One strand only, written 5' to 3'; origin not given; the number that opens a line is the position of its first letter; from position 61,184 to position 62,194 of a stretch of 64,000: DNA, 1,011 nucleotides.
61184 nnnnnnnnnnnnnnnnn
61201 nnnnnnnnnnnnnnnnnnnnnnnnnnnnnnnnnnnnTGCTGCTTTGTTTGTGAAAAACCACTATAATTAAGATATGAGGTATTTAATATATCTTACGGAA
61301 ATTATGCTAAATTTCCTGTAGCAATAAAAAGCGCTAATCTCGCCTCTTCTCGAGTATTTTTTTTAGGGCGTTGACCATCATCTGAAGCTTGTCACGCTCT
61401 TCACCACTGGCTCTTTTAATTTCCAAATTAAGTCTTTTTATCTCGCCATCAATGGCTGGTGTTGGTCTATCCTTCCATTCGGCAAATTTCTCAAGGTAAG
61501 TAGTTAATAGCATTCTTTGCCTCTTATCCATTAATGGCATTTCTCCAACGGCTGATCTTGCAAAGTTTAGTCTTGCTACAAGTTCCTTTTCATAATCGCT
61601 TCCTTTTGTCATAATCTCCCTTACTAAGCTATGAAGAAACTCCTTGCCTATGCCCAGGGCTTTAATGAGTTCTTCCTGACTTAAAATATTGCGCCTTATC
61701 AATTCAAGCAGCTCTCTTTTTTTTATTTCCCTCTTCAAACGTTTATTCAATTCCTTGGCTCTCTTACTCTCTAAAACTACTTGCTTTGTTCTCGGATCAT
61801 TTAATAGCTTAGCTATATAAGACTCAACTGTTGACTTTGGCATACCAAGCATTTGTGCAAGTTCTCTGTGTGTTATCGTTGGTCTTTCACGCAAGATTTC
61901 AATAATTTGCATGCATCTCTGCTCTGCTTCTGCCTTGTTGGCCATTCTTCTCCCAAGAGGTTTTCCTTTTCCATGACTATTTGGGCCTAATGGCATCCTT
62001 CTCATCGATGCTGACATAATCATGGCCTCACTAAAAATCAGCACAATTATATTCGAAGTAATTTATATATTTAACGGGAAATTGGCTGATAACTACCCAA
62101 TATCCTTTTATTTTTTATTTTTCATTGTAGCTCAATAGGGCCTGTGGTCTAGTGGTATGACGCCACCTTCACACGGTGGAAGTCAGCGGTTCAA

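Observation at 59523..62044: Orphan double-HTH paralog pair sandwiching a membrane coiled-coil gene next to tRNA-Val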

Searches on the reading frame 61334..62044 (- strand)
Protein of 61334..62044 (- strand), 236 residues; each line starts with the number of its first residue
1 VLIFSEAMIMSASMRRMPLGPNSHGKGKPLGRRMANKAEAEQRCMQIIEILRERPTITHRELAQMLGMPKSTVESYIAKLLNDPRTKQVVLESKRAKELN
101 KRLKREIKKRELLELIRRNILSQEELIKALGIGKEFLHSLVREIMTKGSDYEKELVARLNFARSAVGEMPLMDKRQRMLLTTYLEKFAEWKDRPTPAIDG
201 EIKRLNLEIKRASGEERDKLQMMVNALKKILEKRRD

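Call 5: search_protein_families(library=pfam, proteins=[window:61334-62044:-], max_evalue=1)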
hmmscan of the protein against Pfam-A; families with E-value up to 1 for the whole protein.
window:61334-62044:- (236 aa): 40 families (the best 25 are shown)
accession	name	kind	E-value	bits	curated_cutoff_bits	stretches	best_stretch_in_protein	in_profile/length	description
PF13412.12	HTH_24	-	6.4e-09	35.7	21.9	1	46-83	7-44/48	Winged helix-turn-helix DNA-binding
PF12802.13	MarR_2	-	4.7e-06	27.1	27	1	45-81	8-45/61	MarR family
PF09339.16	HTH_IclR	-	6.1e-06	26.3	22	1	43-80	4-42/52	IclR helix-turn-helix domain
PF08279.18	HTH_11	-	5e-05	23.5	25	1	45-81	3-40/55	HTH domain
PF13404.12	HTH_AsnC-type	-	6e-05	23.2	27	1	46-80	7-41/42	AsnC-type helix-turn-helix domain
PF21476.4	PF0610-like_N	-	0.00022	21.8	33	1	46-74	5-32/50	PF0610-like, N-terminal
PF01022.26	HTH_5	-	0.00034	20.9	22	1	46-82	6-41/47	Bacterial regulatory protein, arsR family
PF01381.28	HTH_3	-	0.00035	21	23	1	49-78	2-31/55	Helix-turn-helix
PF12728.13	HTH_17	-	0.00055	20.6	27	1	58-78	3-23/51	Helix-turn-helix domain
PF01399.33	PCI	-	0.0012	19.5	22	1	47-83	30-66/84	PCI domain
PF01624.25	MutS_I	-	0.0014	19.3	20.6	1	59-109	53-102/113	MutS domain I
PF07022.19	Phage_CI_repr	-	0.0019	18.9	22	1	57-74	12-30/65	Bacteriophage CI repressor helix-turn-helix domain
PF13560.12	HTH_31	-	0.0023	18.6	27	1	50-76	8-34/64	Helix-turn-helix domain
PF11212.13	DUF2999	-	0.0025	18.5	25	1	110-164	19-72/82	Protein of unknown function (DUF2999)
PF08281.18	Sigma70_r4_2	-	0.0065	16.5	25.7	1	58-79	28-49/54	Sigma-70, region 4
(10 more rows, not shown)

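Call 6: search_protein_families(library=ncbifam, proteins=[window:61334-62044:-], max_evalue=1)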
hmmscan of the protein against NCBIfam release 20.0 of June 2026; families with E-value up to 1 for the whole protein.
window:61334-62044:- (236 aa): 20 families
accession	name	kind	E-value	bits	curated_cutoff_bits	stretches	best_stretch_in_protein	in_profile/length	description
NF007416.0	PRK09954.1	equivalog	0.00011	21.3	561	1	42-87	3-48/362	sugar kinase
NF052366.1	photon_PedR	equivalog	0.00037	20.6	120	1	42-90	5-51/74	photosynthetic electron transport-dependent transcriptional regulator PedR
NF053736.1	AcpB_EbpR_MafR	subfamily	0.00037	19.9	130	1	40-83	4-48/481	AcpB/EbpR/MafR family transcriptional regulator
TIGR04176.1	MarR_EPS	equivalog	0.00044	20.3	88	1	41-80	3-42/105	MarR family EPS-associated transcriptional regulator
NF006328.0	PRK08558.1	equivalog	0.0005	19.7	184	1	36-128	2-97/238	adenine phosphoribosyltransferase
TIGR01884.1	cas_HTH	subfamily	0.0051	16.2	60.2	1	37-89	137-189/202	CRISPR-associated CARF protein Csa3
NF040939.2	trans_reg_lrs14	equivalog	0.0056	16.7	90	1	47-82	27-62/103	Lrs14 family HTH-type transcriptional regulator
TIGR03830.1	CxxCG_CxxCG_HTH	subfamily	0.0093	15.8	61.8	0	44-76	65-98/127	type II TA system antitoxin MqsA family protein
NF053606.1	Sta1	subfamily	0.011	15.8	80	1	45-82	23-60/100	Sta1 family transcriptional regulator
TIGR00736.1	nifR3_rel_arch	hypoth_equivalog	0.025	14.1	218.7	1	71-158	51-140/231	MJ0144 family RNA dihydrouridine synthase-like protein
NF045644.1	TransRegBhcR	equivalog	0.028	13.7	350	1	26-77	7-61/267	HTH-type transcriptional regulator BhcR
TIGR01764.1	excise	domain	0.033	14.6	28.8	1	56-78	1-23/49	excisionase family DNA-binding protein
TIGR04548.1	DnaD_Mollicutes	hypoth_equivalog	0.037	14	100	1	89-130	117-159/178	DnaD family protein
NF033788.1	HTH_metalloreg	subfamily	0.044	13.6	55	1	40-79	9-48/77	metalloregulator ArsR/SmtB family transcription factor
NF007271.0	PRK09726.1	equivalog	0.049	13.6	79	0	47-76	16-45/88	type II toxin-antitoxin system antitoxin HipB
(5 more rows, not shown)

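Call 8: find_homologous_proteins(query=window:61334-62044:-)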
Query window:61334-62044:- (236 aa): 1 proteins with E <= 0.001 among 835 candidates.
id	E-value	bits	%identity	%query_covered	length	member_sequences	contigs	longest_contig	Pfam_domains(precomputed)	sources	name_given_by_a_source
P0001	7.9e-138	475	100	97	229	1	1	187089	PF13412.13,PF09339.17,PF12802.14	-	-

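Call 15: search_solved_structures(query=A1, max_evalue=1, show_alignments=2)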
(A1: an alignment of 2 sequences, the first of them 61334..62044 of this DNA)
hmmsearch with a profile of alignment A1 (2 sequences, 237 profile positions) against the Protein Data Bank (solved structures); distinct sequences matched with E-value up to 1: 25.
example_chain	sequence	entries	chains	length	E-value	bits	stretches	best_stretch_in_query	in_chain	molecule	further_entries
3m6k_A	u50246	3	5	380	0.0074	19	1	40-91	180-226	Topoisomerase V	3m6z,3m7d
3m7g_A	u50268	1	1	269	0.0088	18.7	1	40-92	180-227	Topoisomerase V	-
2csb_A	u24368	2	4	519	0.043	16.4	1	40-91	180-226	Topoisomerase V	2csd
4gfj_A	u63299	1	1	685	0.062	15.9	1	40-91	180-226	Topoisomerase V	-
8df7_A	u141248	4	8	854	0.083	15.5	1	40-91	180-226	Topoisomerase V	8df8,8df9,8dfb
5hm5_A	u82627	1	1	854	0.083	15.5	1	40-91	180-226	Topoisomerase V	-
1i1g_A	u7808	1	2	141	0.13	14.8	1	41-81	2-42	TRANSCRIPTIONAL REGULATOR LRPA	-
5j6x_A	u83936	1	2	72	0.14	14.8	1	34-96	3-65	Z-DNA binding protein kinase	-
1ri7_A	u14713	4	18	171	0.39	13.3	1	36-83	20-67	Putative transcriptional regulator | Putative HTH-type transcriptional regulator PH1519 | Uncharacterized HTH-type transcriptional regulator PH1519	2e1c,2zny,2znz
4lb5_A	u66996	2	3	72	0.41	13.2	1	41-97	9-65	Protein kinase containing Z-DNA binding domains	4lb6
2fbh_A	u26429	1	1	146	0.48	13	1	43-110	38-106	transcriptional regulator PA3341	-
1wbb_A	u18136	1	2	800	0.59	12.7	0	41-90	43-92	DNA MISMATCH REPAIR PROTEIN MUTS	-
5akb_A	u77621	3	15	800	0.59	12.7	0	41-90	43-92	DNA MISMATCH REPAIR PROTEIN MUTS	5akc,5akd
1wbd_A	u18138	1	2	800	0.61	12.7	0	41-90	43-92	DNA MISMATCH REPAIR PROTEIN MUTS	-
1wb9_A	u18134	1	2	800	0.62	12.7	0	41-90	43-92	DNA MISMATCH REPAIR PROTEIN MUTS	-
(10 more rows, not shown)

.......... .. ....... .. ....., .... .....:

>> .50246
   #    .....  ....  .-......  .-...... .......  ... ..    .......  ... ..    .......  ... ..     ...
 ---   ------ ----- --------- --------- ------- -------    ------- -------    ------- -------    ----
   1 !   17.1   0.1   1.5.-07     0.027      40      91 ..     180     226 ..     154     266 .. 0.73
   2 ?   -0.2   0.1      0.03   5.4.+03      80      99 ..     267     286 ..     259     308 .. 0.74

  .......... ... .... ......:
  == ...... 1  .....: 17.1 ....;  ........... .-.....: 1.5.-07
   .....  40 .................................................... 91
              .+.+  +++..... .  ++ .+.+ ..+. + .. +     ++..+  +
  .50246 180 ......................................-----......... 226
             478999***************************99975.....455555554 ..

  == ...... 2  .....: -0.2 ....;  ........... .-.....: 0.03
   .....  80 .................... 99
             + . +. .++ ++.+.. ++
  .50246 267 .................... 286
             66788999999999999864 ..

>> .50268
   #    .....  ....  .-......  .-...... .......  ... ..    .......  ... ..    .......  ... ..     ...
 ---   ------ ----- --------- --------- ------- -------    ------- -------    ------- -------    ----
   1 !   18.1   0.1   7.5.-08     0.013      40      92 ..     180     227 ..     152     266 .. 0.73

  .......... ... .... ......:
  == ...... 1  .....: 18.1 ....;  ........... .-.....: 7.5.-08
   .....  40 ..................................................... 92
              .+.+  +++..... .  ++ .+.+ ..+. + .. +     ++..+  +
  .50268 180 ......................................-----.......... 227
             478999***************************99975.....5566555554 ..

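Call 18: search_protein_representatives(alignment_id=A1)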
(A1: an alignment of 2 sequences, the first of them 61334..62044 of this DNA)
Query: 2 sequences, 237 profile positions. Proteins with E-value up to 0.001 (for the whole library): 139; up to 1e-10: 16; up to 1e-30: 2. The best 139 are listed.
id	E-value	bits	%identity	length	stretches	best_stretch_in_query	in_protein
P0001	5.7e-125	431.8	-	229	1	8-237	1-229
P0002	2.5e-116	403.5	-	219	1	17-237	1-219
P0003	1.7e-29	119.3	-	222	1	29-235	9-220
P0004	5.8e-28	114.3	-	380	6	33-97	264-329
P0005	1.1e-22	96.9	-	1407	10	39-81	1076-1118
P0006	6.1e-20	88.0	-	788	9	39-90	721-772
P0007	2.0e-18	83.0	-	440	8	37-88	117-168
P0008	3.1e-15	72.6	-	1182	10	41-149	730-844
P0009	2.8e-13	66.2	-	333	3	37-146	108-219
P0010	4.5e-13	65.5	-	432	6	51-83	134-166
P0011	1.2e-12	64.2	-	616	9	25-97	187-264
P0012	1.4e-12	64.0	-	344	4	34-87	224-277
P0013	4.5e-12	62.2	-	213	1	51-236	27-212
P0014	6.1e-12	61.8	-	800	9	57-158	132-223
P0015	5.9e-11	58.6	-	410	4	41-149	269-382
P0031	6.3e-09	52.0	-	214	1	47-236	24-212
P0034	1.9e-08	50.4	-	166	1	89-232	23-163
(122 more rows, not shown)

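Call 20: predict_structure(alignment_id=A1)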
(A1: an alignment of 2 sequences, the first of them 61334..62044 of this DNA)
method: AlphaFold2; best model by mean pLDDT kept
length: 236 residues; sequences in the alignment: 2
mean_pLDDT: 81.8   pTM: 0.52
mean pLDDT of the five models: 81.8, 80.9, 79.8, 79.2, 77.1
residues with pLDDT >= 90: 129; 70-90: 59; 50-70: 17; < 50: 31
segments of 3 or more residues with pLDDT < 50: 1-29
pLDDT, mean of each block of 10 residues (from residue 1): 37 40 42 65 92 92 93 94 92 91 92 90 91 92 87 83 60 77 89 94 97 94 96 82
secondary structure, 60 per line:
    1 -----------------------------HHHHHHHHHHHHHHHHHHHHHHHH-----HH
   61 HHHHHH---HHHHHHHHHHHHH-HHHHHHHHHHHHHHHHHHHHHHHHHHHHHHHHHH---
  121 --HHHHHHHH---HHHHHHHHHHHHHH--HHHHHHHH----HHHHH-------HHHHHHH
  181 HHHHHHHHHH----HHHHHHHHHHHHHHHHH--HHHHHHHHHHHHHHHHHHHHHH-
elements in order: H30-53 H59-66 H70-82 H84-117 H123-130 H134-147 H150-157 H162-166 H174-190 H195-211 H214-235

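Call 22: find_encoding_contigs(protein=P0003, flank=6000)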
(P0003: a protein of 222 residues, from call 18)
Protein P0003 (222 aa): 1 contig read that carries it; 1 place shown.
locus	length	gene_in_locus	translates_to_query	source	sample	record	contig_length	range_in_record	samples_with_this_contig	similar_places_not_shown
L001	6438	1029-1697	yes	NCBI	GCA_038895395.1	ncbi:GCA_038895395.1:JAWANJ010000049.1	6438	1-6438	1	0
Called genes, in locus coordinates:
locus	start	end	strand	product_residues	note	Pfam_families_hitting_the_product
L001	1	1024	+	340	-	PF28256:CCDC171 (weak)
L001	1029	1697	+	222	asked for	PF13384:HTH_23 (faint), PF01527:HTH_Tnp_1 (faint), PF02002:TFIIE_alpha (faint), PF13412:HTH_24 (weak), PF13518:HTH_28 (faint), PF19187:HTH_PafC (faint), PF13551:HTH_29 (weak)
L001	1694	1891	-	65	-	PF20095:DUF6485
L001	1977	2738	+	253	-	PF02535:Zip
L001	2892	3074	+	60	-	-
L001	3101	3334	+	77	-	PF22277:EncFtn-like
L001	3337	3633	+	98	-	PF02001:DUF134, PF08281:Sigma70_r4_2 (weak)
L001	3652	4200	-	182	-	-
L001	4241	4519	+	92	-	PF12840:HTH_20 (weak), PF01022:HTH_5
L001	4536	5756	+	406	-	-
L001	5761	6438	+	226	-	PF03773:ArsP_1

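Call 23: find_encoding_contigs(protein=P0013, flank=6000)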
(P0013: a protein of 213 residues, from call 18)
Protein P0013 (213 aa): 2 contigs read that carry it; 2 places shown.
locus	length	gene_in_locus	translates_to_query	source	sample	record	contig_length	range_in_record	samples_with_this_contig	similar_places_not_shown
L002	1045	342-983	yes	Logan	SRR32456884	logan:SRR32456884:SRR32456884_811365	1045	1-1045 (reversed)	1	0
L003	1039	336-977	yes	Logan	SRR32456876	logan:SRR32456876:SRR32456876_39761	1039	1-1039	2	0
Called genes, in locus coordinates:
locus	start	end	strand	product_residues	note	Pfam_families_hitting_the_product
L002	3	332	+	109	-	?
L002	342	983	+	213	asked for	-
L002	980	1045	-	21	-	?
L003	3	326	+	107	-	?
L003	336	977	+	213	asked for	-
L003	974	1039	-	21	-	?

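Call 26: find_encoding_contigs(protein=P0031, flank=6000)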
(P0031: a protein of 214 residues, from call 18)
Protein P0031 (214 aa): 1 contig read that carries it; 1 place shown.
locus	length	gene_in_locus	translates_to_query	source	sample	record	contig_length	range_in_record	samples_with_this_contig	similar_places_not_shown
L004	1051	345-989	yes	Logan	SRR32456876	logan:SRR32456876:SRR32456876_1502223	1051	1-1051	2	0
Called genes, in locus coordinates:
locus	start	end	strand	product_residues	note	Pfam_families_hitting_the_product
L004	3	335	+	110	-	?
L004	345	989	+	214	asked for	PF13545:HTH_Crp_2 (faint)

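Call 27: find_encoding_contigs(protein=P0034, flank=6000)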
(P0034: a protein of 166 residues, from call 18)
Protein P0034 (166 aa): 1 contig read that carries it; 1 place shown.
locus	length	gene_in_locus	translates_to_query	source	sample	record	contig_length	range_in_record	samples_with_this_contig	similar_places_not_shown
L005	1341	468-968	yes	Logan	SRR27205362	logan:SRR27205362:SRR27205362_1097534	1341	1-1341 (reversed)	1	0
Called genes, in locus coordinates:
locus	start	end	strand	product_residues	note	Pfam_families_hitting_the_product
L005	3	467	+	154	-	?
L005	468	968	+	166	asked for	-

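Call 30: fold_search(model_id=the predicted structure, library=pdb)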
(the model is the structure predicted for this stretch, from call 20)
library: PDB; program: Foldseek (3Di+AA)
matches with E <= 10: 270; with E <= 0.001: 0
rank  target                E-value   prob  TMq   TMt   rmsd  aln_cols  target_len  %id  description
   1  4hx8_A                8.3e-01  0.35  0.18  0.30  13.6       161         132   16  Structure of metal-free MNTR mutant E11K (released 2012-11-21)
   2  9k7z_0                8.3e-01  0.16  0.17  0.17  17.9       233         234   19  Cryo-EM structure of designed zinc-induced icosahedron Cage-i53-Zn1-HEHE-16 (released 2025-10-29)
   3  2ev6_B                9.5e-01  0.30  0.17  0.28  12.5       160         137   16  Bacillus subtilis manganese transport regulator (MNTR) bound to zinc (released 2006-03-07)
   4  1on1_A                1.1e+00  0.35  0.19  0.32  13.7       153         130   16  Bacillus Subtilis Manganese Transport Regulator (Mntr) Bound To Manganese, AB Conformation. (released 2003-07-15)
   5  8pvt_A                1.1e+00  0.35  0.18  0.30  15.6       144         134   17  Manganese-dependent transcriptional repressor DR2539 complexed with cadmium (SAD 7 keV) (released 2024-05-08)
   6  3r60_B                1.1e+00  0.30  0.18  0.29  13.2       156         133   16  Structure of the MntR Fe2+ Complex (released 2012-04-11)
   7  3mvp_A                1.2e+00  0.13  0.17  0.19  19.7       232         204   12  The Crystal Structure of a TetR/AcrR transcriptional regulator from Streptococcus mutans to 1.85A (released 2010-05-12)
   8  2f5c                  1.4e+00  0.23  0.19  0.29  13.3       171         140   14  Bacillus subtilis Manganese transport regulator (MNTR) bound to manganese, hexagonal crystal form (released 2006-03-07)
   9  2dbb_A                1.5e+00  1.00  0.17  0.27   0.6        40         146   35  Crystal structure of PH0061 (released 2006-06-15)
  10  3r61_A                1.5e+00  0.28  0.18  0.31  13.6       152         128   16  Structure of the MntR Co2+ Complex (released 2012-04-11)
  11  8zf2_B                1.5e+00  0.11  0.16  0.20  19.4       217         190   12  Quorum Sensing master regulator HapR of Photobacterium marinum (released 2025-05-07)
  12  1on2_A                1.6e+00  0.21  0.17  0.29  13.6       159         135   16  Bacillus subtilis Manganese Transport Regulator (MntR), D8M Mutant, Bound to Manganese (released 2003-07-15)
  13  6o5c_A                1.7e+00  0.30  0.18  0.19  13.6       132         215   15  X-ray crystal structure of metal-dependent transcriptional regulator MtsR (released 2019-06-12)
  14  2ev5_B                1.7e+00  0.25  0.19  0.31  13.7       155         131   17  Bacillus subtilis manganese transport regulator (MNTR) bound to calcium (released 2006-03-07)
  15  4hx7_B                1.8e+00  0.25  0.19  0.32  13.8       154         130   16  Structure of MNTR E11K mutant complexed with Cd2+ (released 2012-11-21)
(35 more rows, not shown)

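Call 73: search_protein_families(library=pfam, proteins=[P0003, P0013, P0031, P0034], max_evalue=0.001)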
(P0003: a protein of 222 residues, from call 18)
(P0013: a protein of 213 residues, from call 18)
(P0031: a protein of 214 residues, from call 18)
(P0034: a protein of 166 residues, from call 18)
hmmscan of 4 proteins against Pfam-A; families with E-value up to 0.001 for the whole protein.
P0003 (222 aa): 17 families
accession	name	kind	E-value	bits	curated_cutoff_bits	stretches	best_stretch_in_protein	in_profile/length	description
PF13412.12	HTH_24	-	4.6e-09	36.2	21.9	1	28-65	5-42/48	Winged helix-turn-helix DNA-binding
PF01527.26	HTH_Tnp_1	-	1.2e-08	35.5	24.1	1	29-91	10-71/75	Transposase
PF13384.12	HTH_23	-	9.4e-08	32.1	24.6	0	93-131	7-44/50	Homeodomain-like domain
PF13551.12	HTH_29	-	1.8e-07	31.6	28.1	1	95-147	3-52/64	Winged helix-turn helix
PF13518.12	HTH_28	-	2.7e-07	31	25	0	94-134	3-42/52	Helix-turn-helix domain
PF19187.6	HTH_PafC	-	1.9e-06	28.1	32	0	34-65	12-43/115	PafC helix-turn-helix domain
PF02002.24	TFIIE_alpha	-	6.7e-06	26.4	22.9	0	90-130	13-53/105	TFIIE alpha subunit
PF12802.13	MarR_2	-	4.3e-05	24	27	0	31-54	10-34/61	MarR family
PF02954.25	HTH_8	-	4.9e-05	23.4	22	0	106-123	20-37/42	Bacterial regulatory protein, Fis family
PF13404.12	HTH_AsnC-type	-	0.00026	21.2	27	0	30-63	7-40/42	AsnC-type helix-turn-helix domain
PF01381.28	HTH_3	-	0.00027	21.3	23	0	106-127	11-32/55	Helix-turn-helix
PF04967.18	HTH_10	-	0.00031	20.9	23.1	0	107-129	26-48/53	HTH DNA binding domain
PF04539.22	Sigma70_r3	-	0.00035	21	25.3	0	109-127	25-43/78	Sigma-70 region 3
PF12840.13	HTH_20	-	0.00045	20.6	27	0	30-64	8-42/51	Helix-turn-helix domain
PF08004.16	DUF1699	-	0.00051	20.2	33.4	1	58-153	30-125/130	Protein of unknown function (DUF1699)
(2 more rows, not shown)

P0013 (213 aa): 0 families

P0031 (214 aa): 3 families
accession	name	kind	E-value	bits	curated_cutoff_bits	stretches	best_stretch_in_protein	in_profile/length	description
PF13545.12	HTH_Crp_2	-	3.4e-06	27.3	27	0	39-61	27-49/70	Crp-like helix-turn-helix domain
PF12802.13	MarR_2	-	6.6e-05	23.4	27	0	31-61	16-47/61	MarR family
PF13412.12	HTH_24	-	0.00014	21.8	21.9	0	28-61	11-44/48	Winged helix-turn-helix DNA-binding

P0034 (166 aa): 0 families

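Call 86: search_protein_families(library=phrogs, proteins=[window:61334-61996:-], max_evalue=0.001)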
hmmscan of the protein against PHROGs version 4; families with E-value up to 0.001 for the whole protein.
window:61334-61996:- (220 aa): 7 families
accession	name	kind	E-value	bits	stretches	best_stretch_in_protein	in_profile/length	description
phrog_142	-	moron, auxiliary metabolic gene and host takeover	4.7e-05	24.5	1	21-88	7-71/116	Ren-like exclusion protein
phrog_2967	-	transcription regulation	0.00011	22.8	0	78-124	6-43/225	transcriptional regulator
phrog_2391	-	DNA, RNA and nucleotide metabolism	0.00026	21.9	1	21-62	7-48/107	DNA binding protein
phrog_323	-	transcription regulation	0.00029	21.5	1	10-112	131-234/319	transcriptional regulator, D5-like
phrog_575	-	integration and excision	0.00034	21.6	0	29-62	2-35/71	Cox-like excisionase and repressor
phrog_1687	-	transcription regulation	0.00044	21.3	1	30-133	6-109/162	MarR family transcrition regulator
phrog_14131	-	DNA, RNA and nucleotide metabolism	0.00084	19.5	0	28-127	134-223/351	DNA binding protein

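Call 87: search_protein_families(library=padloc, proteins=[window:61334-61996:-], max_evalue=0.001)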
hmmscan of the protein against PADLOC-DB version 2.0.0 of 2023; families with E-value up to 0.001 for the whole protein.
window:61334-61996:- (220 aa): 6 families
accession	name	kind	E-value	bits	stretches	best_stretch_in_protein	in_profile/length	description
PDLC01457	WYL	-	9.6e-06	23.3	1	26-64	4-42/229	"CAS-I,CAS-II,CAS-III,CAS-IV,CAS-V,CAS-VI; associated_signaling"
PDLC04133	mad1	-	1.9e-05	22.8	0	37-65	2-30/60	mads_1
PDLC01434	CasR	-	0.00017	19.5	1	25-72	127-173/191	"CAS-I,CAS-II,CAS-III,CAS-IV,CAS-V,CAS-VI; associated_signaling"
PDLC01850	CARF3--CARF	-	0.00051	18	0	23-64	142-183/209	-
PDLC01858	CARF3--CARF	-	0.00057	17.8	0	23-64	141-181/204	-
PDLC03963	SoFic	-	0.00085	16.8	0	23-74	291-337/361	-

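Call 90: fold_search(model_id=the predicted structure, library=viral)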
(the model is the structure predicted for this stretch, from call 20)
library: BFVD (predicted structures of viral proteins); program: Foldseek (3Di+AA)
matches with E <= 10: 363; with E <= 0.001: 0
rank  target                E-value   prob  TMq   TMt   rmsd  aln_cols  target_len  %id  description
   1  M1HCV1                1.3e-01  0.99  0.27  0.21   8.8       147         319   14  (no name in the UniProt tables at hand)
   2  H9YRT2                1.4e-01  0.91  0.24  0.33  13.5       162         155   18  (no name in the UniProt tables at hand)
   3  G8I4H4                1.5e-01  0.60  0.22  0.18  22.0       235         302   17  Uncharacterized protein [Mycobacterium phage DS6A]
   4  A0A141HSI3            2.3e-01  0.77  0.30  0.17  19.9       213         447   16  (no name in the UniProt tables at hand)
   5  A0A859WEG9            2.6e-01  0.54  0.27  0.11  30.7       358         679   13  (no name in the UniProt tables at hand)
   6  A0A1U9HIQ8            2.7e-01  0.75  0.27  0.24  17.4       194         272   16  (no name in the UniProt tables at hand)
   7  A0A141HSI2            2.9e-01  0.69  0.29  0.30  18.2       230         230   15  (no name in the UniProt tables at hand)
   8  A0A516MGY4            2.9e-01  0.44  0.24  0.19  18.0       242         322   14  (no name in the UniProt tables at hand)
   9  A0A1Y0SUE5            3.2e-01  0.80  0.20  0.26  17.3       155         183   16  Uncharacterized protein [Pseudomonas phage Skulduggery]
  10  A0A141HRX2            3.6e-01  0.57  0.16  0.25  11.4       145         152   16  (no name in the UniProt tables at hand)
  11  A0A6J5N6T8            4.5e-01  0.35  0.14  0.13  14.7       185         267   14  Uncharacterized protein [uncultured Caudovirales phage]
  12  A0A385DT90            4.7e-01  0.41  0.22  0.15  17.8       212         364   16  Uncharacterized protein [Mycobacterium phage QuickMath]
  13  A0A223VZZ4            4.7e-01  0.41  0.26  0.08  19.4       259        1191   15  Cell wall hydrolyse [Agrobacterium phage Atu_ph03]
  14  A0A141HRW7            6.0e-01  0.72  0.16  0.22  16.7       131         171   15  (no name in the UniProt tables at hand)
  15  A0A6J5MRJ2            6.0e-01  0.63  0.21  0.28  12.6       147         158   16  Uncharacterized protein [uncultured Caudovirales phage]
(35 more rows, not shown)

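Call 100: find_encoding_contigs(protein=L005:1021-1221:-, flank=6000, max_places=6)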
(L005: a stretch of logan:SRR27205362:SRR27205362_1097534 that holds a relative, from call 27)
Protein L005:1021-1221:- (66 aa): no gene with exactly this product is on record in the collection.

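Call 101: find_encoding_contigs(protein=P0002, flank=3000, max_places=4)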
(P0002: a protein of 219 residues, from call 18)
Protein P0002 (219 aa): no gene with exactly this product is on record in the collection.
